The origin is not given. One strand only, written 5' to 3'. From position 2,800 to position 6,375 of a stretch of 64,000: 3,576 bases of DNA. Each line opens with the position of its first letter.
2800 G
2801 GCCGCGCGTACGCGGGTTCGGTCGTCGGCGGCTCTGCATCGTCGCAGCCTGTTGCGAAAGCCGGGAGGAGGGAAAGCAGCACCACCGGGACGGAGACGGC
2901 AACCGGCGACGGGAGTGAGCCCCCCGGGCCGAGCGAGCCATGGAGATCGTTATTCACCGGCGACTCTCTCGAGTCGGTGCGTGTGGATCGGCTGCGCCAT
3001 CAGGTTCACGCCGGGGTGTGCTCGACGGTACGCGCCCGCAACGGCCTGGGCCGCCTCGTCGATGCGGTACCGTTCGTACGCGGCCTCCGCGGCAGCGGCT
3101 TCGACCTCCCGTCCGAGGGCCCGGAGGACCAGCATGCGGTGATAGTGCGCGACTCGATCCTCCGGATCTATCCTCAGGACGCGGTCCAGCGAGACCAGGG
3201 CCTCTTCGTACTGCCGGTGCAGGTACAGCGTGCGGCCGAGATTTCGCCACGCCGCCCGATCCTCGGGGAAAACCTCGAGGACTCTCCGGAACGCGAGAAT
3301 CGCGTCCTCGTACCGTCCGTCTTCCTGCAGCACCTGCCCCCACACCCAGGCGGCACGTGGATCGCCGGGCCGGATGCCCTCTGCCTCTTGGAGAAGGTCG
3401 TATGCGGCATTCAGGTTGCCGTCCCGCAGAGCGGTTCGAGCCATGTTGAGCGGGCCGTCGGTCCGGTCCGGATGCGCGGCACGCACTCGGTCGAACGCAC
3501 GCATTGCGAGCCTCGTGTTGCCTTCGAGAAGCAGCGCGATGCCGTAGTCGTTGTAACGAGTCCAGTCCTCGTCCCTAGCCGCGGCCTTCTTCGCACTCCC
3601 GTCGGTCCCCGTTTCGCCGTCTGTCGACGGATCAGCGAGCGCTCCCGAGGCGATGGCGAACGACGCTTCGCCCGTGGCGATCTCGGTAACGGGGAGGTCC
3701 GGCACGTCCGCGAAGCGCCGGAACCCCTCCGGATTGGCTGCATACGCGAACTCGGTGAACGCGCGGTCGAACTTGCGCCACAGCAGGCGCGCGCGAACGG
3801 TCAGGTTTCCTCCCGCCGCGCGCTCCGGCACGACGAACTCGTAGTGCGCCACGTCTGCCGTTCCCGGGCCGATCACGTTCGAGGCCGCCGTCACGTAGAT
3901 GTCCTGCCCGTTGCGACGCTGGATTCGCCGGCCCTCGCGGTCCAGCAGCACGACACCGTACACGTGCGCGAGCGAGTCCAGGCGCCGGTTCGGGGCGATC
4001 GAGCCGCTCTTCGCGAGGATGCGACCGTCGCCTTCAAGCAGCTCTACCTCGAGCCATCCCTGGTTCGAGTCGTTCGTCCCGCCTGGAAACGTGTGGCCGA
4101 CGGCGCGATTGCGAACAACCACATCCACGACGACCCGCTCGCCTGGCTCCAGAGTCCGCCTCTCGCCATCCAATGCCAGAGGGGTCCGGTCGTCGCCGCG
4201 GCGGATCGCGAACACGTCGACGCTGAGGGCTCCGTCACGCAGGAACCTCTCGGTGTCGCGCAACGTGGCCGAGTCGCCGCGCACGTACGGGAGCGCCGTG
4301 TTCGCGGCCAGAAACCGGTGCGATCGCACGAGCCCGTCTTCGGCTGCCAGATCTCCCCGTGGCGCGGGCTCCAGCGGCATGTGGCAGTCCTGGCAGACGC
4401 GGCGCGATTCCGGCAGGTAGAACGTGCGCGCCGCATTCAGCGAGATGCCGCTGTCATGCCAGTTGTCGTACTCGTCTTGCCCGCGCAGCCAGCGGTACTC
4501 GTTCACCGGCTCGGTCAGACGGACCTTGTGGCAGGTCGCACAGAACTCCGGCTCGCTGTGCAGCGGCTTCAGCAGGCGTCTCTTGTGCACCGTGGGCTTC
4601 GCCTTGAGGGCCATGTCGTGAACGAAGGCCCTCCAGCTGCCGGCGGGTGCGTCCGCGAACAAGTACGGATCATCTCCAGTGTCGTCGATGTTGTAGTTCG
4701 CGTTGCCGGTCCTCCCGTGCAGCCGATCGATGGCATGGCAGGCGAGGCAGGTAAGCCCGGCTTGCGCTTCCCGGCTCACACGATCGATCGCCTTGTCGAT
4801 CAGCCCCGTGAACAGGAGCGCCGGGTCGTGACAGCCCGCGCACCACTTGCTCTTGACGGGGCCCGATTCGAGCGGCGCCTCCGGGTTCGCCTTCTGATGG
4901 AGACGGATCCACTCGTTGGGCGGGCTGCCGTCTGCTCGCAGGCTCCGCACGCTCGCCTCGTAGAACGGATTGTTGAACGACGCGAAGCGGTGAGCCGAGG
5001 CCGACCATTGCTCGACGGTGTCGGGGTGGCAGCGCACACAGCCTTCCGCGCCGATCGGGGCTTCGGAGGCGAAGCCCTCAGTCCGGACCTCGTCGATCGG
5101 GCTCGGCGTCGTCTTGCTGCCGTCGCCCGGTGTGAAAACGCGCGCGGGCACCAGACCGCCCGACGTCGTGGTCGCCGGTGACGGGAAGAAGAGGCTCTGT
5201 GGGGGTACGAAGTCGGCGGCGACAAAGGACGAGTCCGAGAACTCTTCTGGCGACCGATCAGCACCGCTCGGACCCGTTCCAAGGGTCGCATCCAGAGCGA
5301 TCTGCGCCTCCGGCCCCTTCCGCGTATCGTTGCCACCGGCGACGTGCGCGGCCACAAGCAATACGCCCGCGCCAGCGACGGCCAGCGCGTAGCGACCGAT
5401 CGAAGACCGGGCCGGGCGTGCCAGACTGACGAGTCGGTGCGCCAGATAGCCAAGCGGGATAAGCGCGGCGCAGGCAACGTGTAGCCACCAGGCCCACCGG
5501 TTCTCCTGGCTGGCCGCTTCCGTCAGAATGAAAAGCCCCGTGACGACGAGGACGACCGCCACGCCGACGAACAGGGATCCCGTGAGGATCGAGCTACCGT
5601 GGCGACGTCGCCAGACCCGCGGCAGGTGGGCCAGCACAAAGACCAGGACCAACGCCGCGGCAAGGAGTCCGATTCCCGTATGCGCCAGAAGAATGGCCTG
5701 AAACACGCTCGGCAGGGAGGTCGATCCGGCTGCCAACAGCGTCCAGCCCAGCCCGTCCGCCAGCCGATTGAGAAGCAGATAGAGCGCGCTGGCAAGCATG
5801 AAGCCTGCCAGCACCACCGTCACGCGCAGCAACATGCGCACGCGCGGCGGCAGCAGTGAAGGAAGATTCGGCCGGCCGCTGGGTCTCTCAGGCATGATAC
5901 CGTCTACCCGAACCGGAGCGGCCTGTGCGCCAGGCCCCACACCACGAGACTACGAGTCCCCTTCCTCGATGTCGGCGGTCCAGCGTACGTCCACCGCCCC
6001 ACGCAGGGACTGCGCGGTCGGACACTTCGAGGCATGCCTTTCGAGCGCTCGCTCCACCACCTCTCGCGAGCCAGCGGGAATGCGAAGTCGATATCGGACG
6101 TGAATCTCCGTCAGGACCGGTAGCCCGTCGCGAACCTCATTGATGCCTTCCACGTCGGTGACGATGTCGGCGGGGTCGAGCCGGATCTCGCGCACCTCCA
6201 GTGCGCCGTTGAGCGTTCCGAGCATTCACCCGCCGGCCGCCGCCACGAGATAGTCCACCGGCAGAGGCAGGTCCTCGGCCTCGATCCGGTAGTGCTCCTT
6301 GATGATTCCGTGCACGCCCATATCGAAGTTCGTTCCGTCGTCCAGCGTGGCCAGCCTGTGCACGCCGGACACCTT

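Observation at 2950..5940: Unusual architecture: 5-6 TM helices, then five CxxCH hemes, then a TPR domain, in one 996-aa protein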

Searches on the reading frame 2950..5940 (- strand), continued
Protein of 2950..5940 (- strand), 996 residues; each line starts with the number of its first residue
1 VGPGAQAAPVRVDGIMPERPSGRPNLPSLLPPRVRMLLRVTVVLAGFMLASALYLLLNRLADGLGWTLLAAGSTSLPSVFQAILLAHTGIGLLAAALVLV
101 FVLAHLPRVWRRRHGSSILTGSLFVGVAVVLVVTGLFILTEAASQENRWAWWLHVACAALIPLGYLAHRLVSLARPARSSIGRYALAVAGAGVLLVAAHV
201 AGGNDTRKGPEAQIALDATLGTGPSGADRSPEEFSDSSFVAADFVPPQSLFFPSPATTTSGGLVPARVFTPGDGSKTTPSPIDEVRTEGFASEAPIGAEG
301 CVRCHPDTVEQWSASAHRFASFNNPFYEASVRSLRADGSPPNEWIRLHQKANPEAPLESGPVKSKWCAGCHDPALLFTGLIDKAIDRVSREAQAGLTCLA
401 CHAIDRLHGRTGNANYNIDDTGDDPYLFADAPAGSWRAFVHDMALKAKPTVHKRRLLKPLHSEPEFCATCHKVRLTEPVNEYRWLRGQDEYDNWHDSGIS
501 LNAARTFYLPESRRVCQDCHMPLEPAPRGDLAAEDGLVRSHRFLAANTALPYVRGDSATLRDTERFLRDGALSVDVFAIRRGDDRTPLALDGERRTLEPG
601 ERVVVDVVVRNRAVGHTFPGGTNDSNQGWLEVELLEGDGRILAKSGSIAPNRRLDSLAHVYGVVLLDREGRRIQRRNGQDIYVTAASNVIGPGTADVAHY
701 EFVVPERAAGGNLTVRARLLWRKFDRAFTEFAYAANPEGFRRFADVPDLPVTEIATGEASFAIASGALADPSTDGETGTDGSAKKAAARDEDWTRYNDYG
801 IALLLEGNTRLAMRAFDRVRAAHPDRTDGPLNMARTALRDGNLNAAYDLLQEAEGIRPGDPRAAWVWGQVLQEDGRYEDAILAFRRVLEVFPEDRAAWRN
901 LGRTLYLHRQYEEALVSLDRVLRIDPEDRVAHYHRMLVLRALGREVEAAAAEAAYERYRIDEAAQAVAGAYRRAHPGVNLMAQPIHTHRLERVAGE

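Call 65: find_related_loci(query=A1, collection=genome_contigs, flank=7000)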
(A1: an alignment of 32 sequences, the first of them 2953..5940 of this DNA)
Query A1 (996 aa) in genome_contigs; peptide patterns used: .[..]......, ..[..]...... (x = any residue, [..] = any of these).
599 stretches matched a pattern (row limit reached: there are more); 441 encode a relative of the query (tblastn E <= 1e-3); the best 80 are kept; 80 distinct loci.
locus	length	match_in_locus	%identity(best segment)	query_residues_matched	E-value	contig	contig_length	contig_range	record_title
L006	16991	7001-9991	82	1-991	0e+0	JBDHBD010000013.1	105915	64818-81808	MAG: Gemmatimonadota bacterium isolate M3-44_Bin_431 M3-44_Bin_431_scaffold_968, whole genome shotgun sequence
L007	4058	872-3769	62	9-988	0e+0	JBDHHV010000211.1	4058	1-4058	MAG: Gemmatimonadota bacterium isolate M8-62_Bin_309 M8-62_Bin_309_scaffold_150104, whole genome shotgun sequence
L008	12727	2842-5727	62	22-990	0e+0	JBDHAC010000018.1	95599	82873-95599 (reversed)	MAG: Gemmatimonadota bacterium isolate M3-44_Bin_136 M3-44_Bin_136_scaffold_1042, whole genome shotgun sequence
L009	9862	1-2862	57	25-990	0e+0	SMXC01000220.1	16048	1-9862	MAG: Caldithrix sp. isolate N075bin58 k141_952646, whole genome shotgun sequence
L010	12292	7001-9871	60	21-990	0e+0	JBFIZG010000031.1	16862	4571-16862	MAG: Gemmatimonadales bacterium isolate Mix_sand14.2021.12.G.67 k141_2307674_length_16862_cov_9.9720, whole genome shotg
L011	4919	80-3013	62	18-994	0e+0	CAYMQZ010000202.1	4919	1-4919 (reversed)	MAG TPA_asm: uncultured Gemmatimonadota bacterium isolate SRP284430_co1_87 genome assembly, contig: NODE_15939_length_49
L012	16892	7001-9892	55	16-990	0e+0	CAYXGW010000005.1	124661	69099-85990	MAG TPA_asm: uncultured Deferribacteres bacterium isolate binchicken_co182_195 genome assembly, contig: NODE_7_length_12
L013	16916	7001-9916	61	19-988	0e+0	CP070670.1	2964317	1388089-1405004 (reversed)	MAG: Gemmatimonadota bacterium isolate bin741 chromosome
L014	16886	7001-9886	62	19-990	0e+0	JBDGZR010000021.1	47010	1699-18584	MAG: Gemmatimonadota bacterium isolate M3-38_Bin_47 M3-38_Bin_47_scaffold_8008, whole genome shotgun sequence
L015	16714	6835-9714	62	19-988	0e+0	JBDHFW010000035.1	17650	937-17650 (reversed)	MAG: Gemmatimonadota bacterium isolate M8-58_Bin_309 M8-58_Bin_309_scaffold_13868, whole genome shotgun sequence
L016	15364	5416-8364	56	21-990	0e+0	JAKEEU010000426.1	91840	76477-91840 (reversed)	MAG: candidate division KSB1 bacterium isolate PMV_1_maxbin.001 PMV_1_maxbin.001.k101_2076356, whole genome shotgun sequ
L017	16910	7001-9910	59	8-991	0e+0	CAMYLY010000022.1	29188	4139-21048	MAG: uncultured Gemmatimonadales bacterium isolate ES_M_Gemmatimonadota_04 genome assembly, contig: scaffold_1030, whole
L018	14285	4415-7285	59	21-990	0e+0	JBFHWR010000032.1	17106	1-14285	MAG: Gemmatimonadales bacterium isolate Mix_sand09.2021.07.Z.31 k141_590224_length_17106_cov_10.0548, whole genome shotg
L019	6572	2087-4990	58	23-994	0e+0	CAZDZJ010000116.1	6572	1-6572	MAG TPA_asm: uncultured Gemmatimonadota bacterium isolate SRP338948_co1_138 genome assembly, contig: k141_298630, whole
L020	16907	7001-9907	57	22-994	0e+0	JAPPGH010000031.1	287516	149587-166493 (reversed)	MAG: Candidatus Palauibacter rhopaloidicola isolate RHO1_bin_50 NODE_38_length_287516_cov_410.670484, whole genome shotg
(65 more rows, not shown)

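Call 72: find_encoding_contigs(protein=P0001, flank=10000, max_places=2)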
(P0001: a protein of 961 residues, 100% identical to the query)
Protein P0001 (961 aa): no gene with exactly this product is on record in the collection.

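Call 88: list_cluster_members(proteins=[P0001, P0002])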
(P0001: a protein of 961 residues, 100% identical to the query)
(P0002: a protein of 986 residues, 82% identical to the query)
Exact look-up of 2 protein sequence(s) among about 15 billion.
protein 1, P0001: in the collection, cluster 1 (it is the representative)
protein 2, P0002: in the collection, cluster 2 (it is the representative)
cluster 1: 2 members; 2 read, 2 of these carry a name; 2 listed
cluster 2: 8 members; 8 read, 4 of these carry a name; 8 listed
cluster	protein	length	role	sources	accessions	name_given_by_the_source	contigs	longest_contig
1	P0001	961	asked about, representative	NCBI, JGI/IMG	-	tetratricopeptide (TPR) repeat protein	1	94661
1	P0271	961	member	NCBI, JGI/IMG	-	tetratricopeptide (TPR) repeat protein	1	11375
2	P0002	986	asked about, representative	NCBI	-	-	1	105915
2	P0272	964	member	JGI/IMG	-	tetratricopeptide (TPR) repeat protein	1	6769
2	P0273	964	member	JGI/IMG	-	tetratricopeptide (TPR) repeat protein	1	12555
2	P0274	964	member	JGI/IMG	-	tetratricopeptide (TPR) repeat protein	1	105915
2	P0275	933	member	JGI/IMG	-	hypothetical protein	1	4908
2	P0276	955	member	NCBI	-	-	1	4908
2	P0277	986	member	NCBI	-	-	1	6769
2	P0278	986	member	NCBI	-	-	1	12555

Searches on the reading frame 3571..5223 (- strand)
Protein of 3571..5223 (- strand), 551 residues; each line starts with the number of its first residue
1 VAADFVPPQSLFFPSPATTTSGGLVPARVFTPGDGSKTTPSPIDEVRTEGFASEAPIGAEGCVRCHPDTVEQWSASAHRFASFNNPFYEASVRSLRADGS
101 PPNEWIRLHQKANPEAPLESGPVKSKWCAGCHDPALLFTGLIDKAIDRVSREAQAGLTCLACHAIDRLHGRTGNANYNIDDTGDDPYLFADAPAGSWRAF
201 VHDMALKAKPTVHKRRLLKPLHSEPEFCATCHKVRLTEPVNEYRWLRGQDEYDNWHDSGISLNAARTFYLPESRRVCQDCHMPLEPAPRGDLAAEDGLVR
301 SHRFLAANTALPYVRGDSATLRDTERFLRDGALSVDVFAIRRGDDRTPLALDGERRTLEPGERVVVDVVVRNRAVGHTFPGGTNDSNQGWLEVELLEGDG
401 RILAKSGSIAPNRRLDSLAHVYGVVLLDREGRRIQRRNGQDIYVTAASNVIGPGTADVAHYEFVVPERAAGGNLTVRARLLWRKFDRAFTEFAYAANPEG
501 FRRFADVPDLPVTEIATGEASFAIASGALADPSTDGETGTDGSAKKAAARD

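Call 35: search_solved_structures(query=A3, max_evalue=10, show_alignments=4)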
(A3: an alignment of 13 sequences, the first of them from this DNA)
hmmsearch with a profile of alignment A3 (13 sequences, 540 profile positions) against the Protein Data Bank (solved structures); distinct sequences matched with E-value up to 10: 7.
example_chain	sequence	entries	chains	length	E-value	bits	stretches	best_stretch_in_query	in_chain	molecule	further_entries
5ze8_A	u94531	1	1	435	0.0016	20.1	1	56-86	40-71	cytochrome c552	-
4qo5_A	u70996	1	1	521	0.018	16.6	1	39-186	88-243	Hypothetical multiheme protein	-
5al9_A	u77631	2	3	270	0.16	13.5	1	35-89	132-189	ASCORBATE PEROXIDASE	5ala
7qrc_B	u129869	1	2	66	0.25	12.9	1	194-242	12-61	Peroxin-14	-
6zfw_A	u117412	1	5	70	0.3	12.6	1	194-242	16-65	Peroxin-14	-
1cc5_A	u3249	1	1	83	1.2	10.7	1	121-161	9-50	CYTOCHROME C5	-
5amm_A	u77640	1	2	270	1.5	10.3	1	35-89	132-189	ASCORBATE PEROXIDASE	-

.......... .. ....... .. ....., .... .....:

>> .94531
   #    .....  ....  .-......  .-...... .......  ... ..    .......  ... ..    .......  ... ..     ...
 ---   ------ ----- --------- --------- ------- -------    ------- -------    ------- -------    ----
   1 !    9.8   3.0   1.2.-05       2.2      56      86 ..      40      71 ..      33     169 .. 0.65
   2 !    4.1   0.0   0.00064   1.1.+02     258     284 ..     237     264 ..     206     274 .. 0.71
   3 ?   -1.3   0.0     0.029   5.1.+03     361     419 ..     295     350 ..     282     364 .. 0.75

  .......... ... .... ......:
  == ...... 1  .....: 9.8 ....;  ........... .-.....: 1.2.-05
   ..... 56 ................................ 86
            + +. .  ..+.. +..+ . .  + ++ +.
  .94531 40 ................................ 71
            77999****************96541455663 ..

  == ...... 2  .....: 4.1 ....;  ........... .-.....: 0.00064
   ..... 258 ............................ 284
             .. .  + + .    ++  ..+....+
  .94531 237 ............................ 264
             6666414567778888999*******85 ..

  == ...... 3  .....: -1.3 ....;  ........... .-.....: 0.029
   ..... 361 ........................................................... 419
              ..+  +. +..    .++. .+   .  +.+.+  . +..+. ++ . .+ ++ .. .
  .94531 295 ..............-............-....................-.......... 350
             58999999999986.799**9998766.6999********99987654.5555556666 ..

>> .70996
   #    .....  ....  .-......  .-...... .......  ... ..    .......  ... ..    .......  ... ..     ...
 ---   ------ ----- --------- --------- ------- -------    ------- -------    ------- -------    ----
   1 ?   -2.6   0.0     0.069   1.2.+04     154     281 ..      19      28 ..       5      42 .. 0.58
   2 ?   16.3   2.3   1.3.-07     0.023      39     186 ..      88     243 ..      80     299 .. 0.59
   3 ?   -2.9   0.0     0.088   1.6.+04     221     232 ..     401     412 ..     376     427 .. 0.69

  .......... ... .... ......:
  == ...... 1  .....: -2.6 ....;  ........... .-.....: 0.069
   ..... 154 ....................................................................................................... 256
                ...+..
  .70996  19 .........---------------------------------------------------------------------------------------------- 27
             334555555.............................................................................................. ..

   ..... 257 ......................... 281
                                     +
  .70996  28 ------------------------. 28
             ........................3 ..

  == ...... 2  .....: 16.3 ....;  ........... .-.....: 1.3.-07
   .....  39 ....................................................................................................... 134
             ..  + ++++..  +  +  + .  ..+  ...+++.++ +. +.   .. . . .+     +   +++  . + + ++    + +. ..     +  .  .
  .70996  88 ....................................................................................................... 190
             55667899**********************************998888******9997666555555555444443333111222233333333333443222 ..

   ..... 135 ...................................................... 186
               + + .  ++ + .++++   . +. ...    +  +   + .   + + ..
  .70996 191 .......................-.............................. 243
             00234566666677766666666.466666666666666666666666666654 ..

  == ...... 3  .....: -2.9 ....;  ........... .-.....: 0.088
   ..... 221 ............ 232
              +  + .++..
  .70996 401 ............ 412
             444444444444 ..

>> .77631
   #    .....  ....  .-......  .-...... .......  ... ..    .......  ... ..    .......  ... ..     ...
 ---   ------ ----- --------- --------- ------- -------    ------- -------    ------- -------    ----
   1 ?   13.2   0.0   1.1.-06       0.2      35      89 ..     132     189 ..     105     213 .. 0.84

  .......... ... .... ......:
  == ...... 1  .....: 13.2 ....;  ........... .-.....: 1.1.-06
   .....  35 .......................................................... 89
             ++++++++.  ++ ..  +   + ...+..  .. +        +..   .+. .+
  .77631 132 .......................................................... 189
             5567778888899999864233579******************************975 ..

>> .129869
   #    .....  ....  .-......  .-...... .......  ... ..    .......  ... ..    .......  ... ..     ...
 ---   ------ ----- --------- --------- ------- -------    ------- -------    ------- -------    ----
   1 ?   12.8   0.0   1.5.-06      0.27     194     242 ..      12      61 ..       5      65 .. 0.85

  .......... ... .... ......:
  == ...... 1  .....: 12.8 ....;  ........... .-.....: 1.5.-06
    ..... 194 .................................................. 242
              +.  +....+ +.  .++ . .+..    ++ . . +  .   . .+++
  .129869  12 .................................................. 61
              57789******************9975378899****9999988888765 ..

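Call 73: search_protein_families(library=ncbifam, alignment_id=A3, max_evalue=0.01)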
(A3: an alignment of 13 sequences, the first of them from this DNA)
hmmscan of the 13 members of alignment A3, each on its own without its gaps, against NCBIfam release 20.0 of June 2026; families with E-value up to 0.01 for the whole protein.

A. member 1, seq(551 aa): 4 families
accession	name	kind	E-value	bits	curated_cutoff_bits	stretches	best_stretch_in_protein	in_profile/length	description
TIGR03153.1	cytochr_NrfH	equivalog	1.1e-05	25.5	134.2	0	217-307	20-85/138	cytochrome c nitrite reductase small subunit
NF040886.1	cyt_C_like_Sec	equivalog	2.3e-05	23.1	250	0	60-137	46-116/423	multiheme c-type cytochrome (seleno)protein ExtKL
NF041028.1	decahem_GSU2203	exception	2.4e-05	23.7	325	1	52-217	29-143/317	GSU2203 family decaheme c-type cytochrome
TIGR03508.1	decahem_SO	subfamily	0.0093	15.5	192.2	0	58-167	1-105/258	DmsE family decaheme c-type cytochrome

B. families by the number of members that match (of 13 scanned): 9 families
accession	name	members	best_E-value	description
NF040886.1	cyt_C_like_Sec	13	1.9e-08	multiheme c-type cytochrome (seleno)protein ExtKL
TIGR03153.1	cytochr_NrfH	13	1.1e-05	cytochrome c nitrite reductase small subunit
NF041028.1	decahem_GSU2203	13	1.8e-05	GSU2203 family decaheme c-type cytochrome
TIGR03508.1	decahem_SO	10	0.00037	DmsE family decaheme c-type cytochrome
NF041198.1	UshA_like_PCGU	9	5.6e-06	UshA-like (seleno)protein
TIGR04257.1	nanowire_3heme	6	0.00016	c(7)-type cytochrome triheme domain-containing protein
TIGR03507.1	decahem_SO1788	5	8.8e-05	OmcA/MtrC family decaheme c-type cytochrome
TIGR01905.1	paired_CXXCH_1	1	0.00042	doubled CXXCH domain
TIGR02935.1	TIGR02935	1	0.003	NifX-associated nitrogen fixation protein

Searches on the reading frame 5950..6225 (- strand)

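Call 3: search_protein_families(library=pfam, proteins=[window:5950-6225:-], max_evalue=0.1)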
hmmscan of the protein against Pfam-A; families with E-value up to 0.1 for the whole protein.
window:5950-6225:- (91 aa): 3 families
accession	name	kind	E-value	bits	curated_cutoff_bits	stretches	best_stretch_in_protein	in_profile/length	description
PF02566.24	OsmC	-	5.1e-08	33.7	27.5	1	7-82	26-99/100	OsmC-like protein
PF08936.15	CsoSCA_C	-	0.023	14.9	26.1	1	29-63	45-78/118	Carboxysome Shell Carbonic Anhydrase, C-terminal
PF24742.1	ARM_CUL7_CUL9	-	0.047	14.2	27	1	52-78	139-165/172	CUL7/CUL9 ARM repeat domain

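Call 4: search_protein_families(library=ncbifam, proteins=[window:5950-6225:-], max_evalue=0.1)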
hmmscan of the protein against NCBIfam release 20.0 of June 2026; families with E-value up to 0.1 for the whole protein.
window:5950-6225:- (91 aa): 3 families
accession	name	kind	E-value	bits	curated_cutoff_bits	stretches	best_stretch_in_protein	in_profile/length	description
TIGR03562.1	osmo_induc_OsmC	subfamily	0.066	13.3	85.8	1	16-77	70-131/137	OsmC family peroxiredoxin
TIGR03561.1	organ_hyd_perox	subfamily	0.092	13.1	88.85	1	40-82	90-132/134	Ohr family peroxiredoxin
NF041052.1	OsmC_like_Se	domain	0.097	12.6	95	1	42-84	97-140/144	OsmC-related (seleno)protein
